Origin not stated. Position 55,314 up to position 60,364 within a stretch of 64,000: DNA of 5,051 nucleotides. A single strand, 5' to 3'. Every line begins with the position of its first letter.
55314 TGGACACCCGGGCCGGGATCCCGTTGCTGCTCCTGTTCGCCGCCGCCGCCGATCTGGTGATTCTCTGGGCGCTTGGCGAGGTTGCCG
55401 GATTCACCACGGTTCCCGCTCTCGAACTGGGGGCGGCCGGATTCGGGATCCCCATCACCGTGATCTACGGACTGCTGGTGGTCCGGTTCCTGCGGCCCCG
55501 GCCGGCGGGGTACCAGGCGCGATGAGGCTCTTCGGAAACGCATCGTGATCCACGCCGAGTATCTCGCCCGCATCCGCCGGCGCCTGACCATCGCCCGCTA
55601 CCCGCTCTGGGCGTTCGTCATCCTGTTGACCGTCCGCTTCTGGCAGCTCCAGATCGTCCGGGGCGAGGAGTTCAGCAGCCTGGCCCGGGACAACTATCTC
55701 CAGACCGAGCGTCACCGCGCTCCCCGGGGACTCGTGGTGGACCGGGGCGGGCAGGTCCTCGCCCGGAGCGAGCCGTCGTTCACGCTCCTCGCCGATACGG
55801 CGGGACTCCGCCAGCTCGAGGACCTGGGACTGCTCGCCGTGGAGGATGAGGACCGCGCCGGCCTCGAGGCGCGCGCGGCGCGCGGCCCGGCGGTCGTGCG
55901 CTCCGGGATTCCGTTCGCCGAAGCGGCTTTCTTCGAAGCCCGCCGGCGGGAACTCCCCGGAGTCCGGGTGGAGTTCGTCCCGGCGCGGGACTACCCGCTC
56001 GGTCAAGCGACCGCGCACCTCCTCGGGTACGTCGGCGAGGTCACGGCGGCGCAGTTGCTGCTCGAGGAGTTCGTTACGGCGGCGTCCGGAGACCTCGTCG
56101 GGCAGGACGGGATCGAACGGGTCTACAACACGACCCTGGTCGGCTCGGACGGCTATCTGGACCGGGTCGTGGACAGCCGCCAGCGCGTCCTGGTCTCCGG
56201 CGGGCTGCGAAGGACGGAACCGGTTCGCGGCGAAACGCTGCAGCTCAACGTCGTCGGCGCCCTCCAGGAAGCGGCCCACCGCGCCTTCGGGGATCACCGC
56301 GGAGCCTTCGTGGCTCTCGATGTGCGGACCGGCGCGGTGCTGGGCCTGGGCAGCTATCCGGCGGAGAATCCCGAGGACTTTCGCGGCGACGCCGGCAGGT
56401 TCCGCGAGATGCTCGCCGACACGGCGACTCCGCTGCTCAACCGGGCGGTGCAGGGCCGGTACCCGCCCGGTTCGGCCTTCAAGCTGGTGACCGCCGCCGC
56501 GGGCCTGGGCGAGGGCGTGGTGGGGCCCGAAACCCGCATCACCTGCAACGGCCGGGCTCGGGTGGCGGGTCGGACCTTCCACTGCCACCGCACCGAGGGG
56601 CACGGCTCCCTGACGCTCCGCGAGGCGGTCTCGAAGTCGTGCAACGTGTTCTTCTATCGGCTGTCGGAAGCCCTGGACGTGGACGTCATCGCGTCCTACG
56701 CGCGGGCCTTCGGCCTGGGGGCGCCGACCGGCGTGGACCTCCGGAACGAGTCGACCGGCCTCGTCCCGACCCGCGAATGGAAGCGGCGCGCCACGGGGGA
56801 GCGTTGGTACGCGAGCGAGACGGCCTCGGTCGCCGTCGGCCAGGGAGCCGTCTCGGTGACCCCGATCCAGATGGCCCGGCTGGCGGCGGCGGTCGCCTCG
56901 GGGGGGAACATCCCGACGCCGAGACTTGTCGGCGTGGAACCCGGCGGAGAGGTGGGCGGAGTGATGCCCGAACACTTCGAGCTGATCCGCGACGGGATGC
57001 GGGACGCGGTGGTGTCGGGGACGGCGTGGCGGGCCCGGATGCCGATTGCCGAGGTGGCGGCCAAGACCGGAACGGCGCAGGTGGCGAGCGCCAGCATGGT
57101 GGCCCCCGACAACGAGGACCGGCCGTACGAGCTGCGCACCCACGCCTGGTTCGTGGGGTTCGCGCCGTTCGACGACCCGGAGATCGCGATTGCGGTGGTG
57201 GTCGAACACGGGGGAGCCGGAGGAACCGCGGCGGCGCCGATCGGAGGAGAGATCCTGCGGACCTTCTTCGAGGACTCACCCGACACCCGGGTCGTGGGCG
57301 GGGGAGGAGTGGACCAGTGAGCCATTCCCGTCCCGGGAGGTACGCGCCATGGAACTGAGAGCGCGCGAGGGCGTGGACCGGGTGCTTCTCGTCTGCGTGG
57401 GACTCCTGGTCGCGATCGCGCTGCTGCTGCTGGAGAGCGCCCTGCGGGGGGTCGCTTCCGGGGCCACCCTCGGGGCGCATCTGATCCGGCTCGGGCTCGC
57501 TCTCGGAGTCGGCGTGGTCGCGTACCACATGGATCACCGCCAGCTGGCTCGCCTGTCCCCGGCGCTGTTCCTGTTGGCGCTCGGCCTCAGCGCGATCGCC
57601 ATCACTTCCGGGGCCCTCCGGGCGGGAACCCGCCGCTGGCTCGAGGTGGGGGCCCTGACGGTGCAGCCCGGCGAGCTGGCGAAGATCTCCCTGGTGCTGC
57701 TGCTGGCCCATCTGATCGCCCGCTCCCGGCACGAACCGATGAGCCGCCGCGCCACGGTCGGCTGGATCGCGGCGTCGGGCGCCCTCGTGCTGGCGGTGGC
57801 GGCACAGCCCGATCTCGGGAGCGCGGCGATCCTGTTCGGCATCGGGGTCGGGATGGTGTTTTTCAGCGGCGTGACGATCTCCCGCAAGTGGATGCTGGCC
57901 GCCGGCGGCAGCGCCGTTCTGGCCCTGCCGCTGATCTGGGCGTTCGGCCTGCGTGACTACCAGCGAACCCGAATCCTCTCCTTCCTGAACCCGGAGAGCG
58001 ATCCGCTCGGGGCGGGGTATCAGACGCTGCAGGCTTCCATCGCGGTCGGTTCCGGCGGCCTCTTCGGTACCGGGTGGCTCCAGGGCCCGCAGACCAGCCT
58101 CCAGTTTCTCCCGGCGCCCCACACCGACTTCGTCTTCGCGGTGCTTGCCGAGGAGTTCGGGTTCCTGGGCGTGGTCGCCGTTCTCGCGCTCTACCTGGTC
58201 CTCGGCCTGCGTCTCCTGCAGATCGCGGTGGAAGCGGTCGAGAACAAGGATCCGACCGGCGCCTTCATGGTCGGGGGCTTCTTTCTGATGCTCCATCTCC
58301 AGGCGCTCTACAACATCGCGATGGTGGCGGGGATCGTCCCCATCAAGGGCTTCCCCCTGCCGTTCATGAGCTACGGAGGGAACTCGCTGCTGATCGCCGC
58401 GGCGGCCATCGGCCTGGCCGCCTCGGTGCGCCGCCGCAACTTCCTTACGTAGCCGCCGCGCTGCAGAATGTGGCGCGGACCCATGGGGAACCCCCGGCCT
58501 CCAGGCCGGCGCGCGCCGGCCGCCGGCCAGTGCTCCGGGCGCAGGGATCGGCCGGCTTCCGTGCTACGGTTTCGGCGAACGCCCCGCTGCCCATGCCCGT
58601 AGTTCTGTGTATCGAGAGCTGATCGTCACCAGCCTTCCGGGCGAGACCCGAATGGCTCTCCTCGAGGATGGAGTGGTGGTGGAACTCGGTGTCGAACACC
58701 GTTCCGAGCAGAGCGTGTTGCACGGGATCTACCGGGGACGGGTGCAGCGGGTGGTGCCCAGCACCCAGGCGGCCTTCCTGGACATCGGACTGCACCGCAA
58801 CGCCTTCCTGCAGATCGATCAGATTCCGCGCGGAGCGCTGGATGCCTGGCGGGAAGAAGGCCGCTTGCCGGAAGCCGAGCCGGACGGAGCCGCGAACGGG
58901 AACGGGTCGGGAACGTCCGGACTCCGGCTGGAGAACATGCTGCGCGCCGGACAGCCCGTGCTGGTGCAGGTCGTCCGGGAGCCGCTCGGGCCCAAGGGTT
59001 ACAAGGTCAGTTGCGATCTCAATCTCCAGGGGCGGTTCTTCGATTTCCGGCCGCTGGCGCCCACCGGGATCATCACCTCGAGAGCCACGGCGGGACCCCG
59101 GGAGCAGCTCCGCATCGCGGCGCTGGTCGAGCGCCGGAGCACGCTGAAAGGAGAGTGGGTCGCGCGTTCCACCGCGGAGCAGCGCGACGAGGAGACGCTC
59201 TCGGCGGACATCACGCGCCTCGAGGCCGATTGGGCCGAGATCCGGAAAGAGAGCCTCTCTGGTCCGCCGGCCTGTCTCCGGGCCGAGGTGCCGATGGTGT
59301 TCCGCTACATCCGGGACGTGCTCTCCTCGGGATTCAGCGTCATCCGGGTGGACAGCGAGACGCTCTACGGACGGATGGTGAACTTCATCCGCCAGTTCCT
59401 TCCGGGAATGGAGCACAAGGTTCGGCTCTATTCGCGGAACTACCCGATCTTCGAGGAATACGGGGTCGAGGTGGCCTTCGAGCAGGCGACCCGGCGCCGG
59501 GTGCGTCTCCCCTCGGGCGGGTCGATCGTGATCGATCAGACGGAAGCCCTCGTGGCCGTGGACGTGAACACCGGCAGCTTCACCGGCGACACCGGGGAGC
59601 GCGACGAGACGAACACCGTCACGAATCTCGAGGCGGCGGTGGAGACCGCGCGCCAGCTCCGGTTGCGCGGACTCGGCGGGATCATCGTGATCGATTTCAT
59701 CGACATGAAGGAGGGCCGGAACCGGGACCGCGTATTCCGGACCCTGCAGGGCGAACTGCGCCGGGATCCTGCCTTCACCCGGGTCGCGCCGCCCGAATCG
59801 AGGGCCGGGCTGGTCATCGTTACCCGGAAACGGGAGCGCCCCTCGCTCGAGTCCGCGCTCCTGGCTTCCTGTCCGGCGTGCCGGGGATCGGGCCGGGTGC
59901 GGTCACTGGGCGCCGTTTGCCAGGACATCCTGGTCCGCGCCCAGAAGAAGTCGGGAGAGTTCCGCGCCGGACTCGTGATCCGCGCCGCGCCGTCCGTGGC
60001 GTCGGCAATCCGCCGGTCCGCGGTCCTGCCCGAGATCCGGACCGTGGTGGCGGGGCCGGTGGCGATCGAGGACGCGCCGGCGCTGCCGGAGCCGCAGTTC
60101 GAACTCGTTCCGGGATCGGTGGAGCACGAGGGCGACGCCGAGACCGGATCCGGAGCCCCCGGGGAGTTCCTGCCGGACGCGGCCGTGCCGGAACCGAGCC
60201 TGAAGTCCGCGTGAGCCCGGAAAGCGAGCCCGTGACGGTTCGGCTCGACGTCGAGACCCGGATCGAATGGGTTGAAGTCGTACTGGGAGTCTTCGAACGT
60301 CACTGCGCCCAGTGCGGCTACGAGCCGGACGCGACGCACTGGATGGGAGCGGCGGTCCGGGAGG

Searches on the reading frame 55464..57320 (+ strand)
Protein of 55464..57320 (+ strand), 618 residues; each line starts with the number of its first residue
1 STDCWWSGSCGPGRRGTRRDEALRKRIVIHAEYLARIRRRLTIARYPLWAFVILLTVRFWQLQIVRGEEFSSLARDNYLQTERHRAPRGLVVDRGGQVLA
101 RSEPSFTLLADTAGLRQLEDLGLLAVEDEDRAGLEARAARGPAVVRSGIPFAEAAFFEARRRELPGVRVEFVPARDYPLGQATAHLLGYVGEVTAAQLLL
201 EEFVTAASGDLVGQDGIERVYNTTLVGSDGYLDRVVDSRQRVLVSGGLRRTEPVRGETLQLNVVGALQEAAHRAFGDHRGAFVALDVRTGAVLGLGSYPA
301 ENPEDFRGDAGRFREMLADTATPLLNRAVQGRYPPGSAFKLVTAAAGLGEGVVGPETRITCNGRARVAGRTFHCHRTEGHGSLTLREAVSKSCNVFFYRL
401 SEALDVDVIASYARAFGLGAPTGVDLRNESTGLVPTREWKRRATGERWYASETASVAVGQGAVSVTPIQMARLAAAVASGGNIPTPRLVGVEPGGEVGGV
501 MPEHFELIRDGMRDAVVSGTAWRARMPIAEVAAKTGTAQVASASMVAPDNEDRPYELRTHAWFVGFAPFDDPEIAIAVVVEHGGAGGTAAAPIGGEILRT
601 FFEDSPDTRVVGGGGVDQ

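Call 69: search_protein_families(library=pfam, proteins=[window:55464-57320:+], max_evalue=0.0001)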
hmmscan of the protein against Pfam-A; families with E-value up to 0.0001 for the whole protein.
window:55464-57320:+ (618 aa): 2 families
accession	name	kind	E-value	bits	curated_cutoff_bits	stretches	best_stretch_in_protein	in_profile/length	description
PF00905.27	Transpeptidase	-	1.8e-66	224.8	22.1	1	280-598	1-298/299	Penicillin binding protein transpeptidase domain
PF03717.20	PBP_dimer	-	6.9e-27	95.5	24.4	1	85-243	3-176/180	Penicillin-binding Protein dimerisation domain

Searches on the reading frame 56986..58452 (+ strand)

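Call 69: search_protein_families(library=pfam, proteins=[window:56986-58452:+], max_evalue=0.0001)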
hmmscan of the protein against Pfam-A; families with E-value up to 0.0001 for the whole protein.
window:56986-58452:+ (488 aa): 1 family
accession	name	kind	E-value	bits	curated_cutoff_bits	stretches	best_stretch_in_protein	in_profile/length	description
PF01098.24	FTSW_RODA_SPOVE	-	1.1e-85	288.2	26.4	1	134-484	10-353/356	Cell cycle protein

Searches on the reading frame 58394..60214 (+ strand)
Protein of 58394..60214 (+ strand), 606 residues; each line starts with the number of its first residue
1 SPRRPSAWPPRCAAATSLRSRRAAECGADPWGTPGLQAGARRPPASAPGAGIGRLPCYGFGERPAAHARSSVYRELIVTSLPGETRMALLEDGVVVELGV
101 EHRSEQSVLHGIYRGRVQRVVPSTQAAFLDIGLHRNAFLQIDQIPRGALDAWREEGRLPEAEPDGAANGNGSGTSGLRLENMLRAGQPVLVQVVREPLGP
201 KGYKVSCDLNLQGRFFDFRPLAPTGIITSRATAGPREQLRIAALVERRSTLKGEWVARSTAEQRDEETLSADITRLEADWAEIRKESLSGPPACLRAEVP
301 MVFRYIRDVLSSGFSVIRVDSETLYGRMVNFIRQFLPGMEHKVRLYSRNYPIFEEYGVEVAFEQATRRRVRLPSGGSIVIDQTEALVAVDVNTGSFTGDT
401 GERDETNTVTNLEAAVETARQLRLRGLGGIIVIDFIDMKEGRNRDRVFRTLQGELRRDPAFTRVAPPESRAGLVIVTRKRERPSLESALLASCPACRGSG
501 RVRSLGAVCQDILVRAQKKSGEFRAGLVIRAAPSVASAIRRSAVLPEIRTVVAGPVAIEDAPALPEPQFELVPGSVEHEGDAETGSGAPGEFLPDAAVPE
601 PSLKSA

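Call 69: search_protein_families(library=pfam, proteins=[window:58394-60214:+], max_evalue=0.0001)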
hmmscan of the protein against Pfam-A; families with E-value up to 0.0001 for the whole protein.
window:58394-60214:+ (606 aa): 1 family
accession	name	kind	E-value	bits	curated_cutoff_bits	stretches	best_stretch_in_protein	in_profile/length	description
PF10150.14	RNase_E_G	-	2e-70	237.7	25.5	1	211-480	2-269/270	Ribonuclease E/G family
